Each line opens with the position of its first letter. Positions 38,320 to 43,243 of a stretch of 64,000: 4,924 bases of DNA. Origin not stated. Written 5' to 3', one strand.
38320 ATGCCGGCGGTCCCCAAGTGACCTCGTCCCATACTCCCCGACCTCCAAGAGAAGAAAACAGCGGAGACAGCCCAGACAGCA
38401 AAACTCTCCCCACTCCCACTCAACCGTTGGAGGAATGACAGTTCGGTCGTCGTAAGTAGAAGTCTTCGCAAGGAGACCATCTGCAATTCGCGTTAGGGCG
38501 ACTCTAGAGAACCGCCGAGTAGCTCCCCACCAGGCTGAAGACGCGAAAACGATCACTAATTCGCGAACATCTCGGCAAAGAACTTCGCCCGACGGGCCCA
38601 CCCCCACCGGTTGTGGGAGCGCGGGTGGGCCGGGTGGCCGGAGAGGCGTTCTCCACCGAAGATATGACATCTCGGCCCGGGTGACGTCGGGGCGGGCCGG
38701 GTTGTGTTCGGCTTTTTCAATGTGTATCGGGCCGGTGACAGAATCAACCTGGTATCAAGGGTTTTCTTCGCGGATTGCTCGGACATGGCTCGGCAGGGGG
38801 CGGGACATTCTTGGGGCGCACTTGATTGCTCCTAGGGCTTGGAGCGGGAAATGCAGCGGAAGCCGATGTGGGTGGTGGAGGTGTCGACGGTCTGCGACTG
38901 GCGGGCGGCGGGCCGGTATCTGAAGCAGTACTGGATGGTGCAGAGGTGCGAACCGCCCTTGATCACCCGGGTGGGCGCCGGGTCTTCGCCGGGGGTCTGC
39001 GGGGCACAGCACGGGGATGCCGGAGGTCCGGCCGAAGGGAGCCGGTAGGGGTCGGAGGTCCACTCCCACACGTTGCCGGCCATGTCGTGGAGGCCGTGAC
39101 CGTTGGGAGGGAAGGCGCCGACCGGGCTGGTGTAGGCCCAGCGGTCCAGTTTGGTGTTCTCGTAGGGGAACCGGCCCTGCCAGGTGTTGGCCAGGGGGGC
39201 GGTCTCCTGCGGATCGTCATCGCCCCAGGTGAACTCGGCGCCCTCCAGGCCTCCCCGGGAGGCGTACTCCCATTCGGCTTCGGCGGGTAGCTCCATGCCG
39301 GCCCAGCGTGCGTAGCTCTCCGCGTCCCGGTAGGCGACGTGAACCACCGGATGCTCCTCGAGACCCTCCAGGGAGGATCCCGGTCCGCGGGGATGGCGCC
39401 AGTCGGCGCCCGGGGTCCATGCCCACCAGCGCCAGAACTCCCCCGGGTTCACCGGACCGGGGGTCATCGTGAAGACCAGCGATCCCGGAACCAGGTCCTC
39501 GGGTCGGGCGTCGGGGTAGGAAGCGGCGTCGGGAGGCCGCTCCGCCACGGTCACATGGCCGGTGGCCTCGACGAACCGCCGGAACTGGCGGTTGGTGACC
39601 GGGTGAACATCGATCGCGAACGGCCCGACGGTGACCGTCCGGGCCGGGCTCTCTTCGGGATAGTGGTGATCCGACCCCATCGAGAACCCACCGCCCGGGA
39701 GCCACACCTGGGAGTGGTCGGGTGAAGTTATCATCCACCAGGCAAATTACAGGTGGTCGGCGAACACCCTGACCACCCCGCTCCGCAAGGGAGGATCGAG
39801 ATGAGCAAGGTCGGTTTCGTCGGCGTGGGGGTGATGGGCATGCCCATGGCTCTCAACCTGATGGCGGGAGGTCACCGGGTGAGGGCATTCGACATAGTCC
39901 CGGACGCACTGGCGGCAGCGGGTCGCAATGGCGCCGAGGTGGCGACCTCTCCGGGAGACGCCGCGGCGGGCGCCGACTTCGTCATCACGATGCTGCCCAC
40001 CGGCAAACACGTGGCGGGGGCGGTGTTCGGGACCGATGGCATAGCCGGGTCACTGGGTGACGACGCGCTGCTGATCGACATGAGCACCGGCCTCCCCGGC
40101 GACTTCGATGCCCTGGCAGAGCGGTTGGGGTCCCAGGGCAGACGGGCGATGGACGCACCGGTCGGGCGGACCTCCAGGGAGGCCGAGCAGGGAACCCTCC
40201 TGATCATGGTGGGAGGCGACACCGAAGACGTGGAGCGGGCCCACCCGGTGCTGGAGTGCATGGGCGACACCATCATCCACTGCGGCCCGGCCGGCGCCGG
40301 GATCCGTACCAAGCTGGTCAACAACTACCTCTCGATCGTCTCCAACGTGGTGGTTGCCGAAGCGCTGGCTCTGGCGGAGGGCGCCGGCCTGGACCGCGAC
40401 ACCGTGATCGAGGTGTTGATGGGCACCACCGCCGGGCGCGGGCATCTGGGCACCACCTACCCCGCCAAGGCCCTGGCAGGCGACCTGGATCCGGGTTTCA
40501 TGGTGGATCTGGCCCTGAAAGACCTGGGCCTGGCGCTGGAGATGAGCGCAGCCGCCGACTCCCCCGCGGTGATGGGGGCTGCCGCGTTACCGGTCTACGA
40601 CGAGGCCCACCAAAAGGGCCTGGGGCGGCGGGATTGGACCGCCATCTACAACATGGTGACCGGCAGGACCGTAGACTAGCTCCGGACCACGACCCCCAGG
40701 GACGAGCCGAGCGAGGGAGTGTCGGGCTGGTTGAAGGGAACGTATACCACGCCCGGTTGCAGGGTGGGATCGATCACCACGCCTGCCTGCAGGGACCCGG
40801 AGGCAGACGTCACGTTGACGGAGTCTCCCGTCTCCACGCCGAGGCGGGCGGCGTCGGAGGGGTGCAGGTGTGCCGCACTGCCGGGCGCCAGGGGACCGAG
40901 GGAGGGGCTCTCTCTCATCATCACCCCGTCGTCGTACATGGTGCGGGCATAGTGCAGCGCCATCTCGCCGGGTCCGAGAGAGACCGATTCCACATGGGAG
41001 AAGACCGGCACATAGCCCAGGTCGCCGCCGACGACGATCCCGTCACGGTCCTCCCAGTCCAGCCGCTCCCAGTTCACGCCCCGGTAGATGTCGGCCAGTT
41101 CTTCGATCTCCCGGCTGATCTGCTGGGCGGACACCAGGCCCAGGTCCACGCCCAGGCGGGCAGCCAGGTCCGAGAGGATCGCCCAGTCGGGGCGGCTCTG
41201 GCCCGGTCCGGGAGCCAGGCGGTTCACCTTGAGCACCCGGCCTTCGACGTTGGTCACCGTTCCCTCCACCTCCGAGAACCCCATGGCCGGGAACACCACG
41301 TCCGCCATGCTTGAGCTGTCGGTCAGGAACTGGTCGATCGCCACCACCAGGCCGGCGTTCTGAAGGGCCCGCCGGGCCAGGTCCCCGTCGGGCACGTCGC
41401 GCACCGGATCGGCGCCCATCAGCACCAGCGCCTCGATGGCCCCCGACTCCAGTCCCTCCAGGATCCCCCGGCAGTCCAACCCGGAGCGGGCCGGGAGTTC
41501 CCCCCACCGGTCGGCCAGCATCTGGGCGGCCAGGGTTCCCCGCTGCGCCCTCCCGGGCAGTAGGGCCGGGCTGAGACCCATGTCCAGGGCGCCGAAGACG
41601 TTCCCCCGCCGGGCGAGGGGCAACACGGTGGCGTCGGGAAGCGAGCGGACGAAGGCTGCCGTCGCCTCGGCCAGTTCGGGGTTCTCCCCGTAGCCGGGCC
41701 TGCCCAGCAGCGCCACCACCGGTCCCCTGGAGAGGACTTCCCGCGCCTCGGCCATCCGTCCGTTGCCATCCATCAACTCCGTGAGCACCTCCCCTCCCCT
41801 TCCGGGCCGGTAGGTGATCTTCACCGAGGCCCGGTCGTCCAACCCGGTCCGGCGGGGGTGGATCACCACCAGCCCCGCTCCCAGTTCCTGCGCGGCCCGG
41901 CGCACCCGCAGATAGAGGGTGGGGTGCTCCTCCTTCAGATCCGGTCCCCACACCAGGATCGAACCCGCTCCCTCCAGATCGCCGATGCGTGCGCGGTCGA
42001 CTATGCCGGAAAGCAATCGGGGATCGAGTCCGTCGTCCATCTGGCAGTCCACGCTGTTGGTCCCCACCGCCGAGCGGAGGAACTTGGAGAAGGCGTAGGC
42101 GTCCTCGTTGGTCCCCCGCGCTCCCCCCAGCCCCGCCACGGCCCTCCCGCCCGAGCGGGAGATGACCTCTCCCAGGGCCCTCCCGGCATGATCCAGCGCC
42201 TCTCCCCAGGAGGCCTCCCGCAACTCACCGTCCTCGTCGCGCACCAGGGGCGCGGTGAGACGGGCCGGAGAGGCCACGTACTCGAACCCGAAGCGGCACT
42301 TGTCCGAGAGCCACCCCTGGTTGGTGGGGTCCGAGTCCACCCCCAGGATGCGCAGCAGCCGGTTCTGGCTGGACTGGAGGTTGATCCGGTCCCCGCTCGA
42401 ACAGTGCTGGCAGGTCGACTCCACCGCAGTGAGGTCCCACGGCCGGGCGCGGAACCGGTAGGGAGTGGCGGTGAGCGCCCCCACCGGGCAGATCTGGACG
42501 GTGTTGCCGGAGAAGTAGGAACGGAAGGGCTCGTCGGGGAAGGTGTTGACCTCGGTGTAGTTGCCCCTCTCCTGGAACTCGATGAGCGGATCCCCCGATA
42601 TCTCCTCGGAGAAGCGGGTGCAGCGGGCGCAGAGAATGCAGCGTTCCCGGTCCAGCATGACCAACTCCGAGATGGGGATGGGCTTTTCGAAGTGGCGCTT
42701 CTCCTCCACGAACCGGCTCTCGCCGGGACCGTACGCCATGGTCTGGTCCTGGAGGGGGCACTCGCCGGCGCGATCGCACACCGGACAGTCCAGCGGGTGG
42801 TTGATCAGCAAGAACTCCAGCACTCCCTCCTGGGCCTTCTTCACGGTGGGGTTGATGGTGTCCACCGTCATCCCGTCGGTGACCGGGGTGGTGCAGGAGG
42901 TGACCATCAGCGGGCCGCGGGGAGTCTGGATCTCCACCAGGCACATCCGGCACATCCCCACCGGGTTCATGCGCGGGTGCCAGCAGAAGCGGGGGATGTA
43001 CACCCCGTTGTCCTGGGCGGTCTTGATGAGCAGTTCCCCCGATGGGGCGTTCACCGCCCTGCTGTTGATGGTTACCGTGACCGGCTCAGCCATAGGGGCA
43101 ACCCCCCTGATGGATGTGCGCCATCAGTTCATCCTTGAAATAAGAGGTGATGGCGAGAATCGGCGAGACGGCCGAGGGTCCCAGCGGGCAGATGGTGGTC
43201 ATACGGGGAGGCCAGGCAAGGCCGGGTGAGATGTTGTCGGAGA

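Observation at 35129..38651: ~175-bp promoter/5'-end segment of the acyl-CoA synthetase duplicated upstream of the peroxidase operon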

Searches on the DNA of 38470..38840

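Call 42: search_rna_families(source=window, start=38470, end=38840, threshold=evalue, max_evalue=10, show_alignments=2)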
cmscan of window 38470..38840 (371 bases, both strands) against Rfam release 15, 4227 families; matches with E-value up to 10: 2.
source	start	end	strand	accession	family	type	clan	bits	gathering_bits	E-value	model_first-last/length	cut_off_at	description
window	38581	38645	+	RF01004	mir-557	Gene; miRNA;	-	16.4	93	0.67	1-69/69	no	mir-557 microRNA precursor family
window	38504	38555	-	RF02136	HTT-AS1_3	Gene; lncRNA;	-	11.6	70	8.7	1-60/60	no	HTT antisense RNA 1 conserved region 3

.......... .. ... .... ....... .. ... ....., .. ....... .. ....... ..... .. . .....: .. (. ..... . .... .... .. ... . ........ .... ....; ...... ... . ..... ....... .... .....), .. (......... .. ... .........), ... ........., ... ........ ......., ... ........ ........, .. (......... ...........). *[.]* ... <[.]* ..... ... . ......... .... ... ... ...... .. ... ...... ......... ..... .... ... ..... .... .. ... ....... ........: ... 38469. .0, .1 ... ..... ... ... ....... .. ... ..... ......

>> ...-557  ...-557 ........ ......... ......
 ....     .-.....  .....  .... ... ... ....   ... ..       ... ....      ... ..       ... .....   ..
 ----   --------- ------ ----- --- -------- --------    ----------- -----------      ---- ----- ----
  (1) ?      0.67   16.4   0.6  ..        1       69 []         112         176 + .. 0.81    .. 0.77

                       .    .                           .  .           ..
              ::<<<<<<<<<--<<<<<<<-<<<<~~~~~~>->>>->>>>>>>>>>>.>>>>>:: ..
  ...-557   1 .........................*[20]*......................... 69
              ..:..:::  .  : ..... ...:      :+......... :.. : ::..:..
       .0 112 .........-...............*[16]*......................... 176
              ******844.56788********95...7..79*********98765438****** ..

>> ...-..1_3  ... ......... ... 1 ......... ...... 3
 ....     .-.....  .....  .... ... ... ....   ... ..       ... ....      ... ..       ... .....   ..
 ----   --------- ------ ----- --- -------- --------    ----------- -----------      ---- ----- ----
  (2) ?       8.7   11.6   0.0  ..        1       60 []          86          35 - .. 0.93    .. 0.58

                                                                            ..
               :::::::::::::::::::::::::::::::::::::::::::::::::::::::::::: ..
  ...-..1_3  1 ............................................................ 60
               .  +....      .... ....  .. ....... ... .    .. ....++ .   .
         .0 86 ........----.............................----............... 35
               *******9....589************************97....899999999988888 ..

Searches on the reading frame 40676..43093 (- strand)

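Call 7: search_protein_families(library=pfam, proteins=[window:40676-43093:-], max_evalue=0.01)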
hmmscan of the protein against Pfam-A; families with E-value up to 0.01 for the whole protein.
window:40676-43093:- (805 aa): 8 families
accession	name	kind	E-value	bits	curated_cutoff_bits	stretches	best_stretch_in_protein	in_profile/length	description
PF00384.28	Molybdopterin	-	4.1e-41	141.6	24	1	278-645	1-352/353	Molybdopterin oxidoreductase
PF22117.2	Fer4_Nqo3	-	2.5e-21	76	27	1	143-208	2-67/67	NADH-quinone oxidoreductase subunit 3, ferredoxin-like domain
PF13510.11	Fer2_4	-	5.8e-18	65.2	22.8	1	3-81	2-81/82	2Fe-2S iron-sulfur cluster binding domain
PF10588.14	NADH-G_4Fe-4S_3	-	5.2e-17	61.5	27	1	89-127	2-40/40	NADH-ubiquinone oxidoreductase-G iron-sulfur binding region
PF01568.27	Molydop_binding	-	3e-14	53.4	26.8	1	723-793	13-83/110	Molydopterin dinucleotide binding domain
PF04879.21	Molybdop_Fe4S4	-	2.5e-05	24.6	22.7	1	223-274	3-54/55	Molybdopterin oxidoreductase Fe4S4 domain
PF00111.32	Fer2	-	0.00015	22.1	21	1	11-57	7-49/77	2Fe-2S iron-sulfur cluster binding domain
PF22151.2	Fer4_NDSU1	-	0.0013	18.7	23.8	1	234-269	14-49/51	NADH-ubiquinone oxidoreductase NDSU1/NuoG-like, 4Fe-4S domain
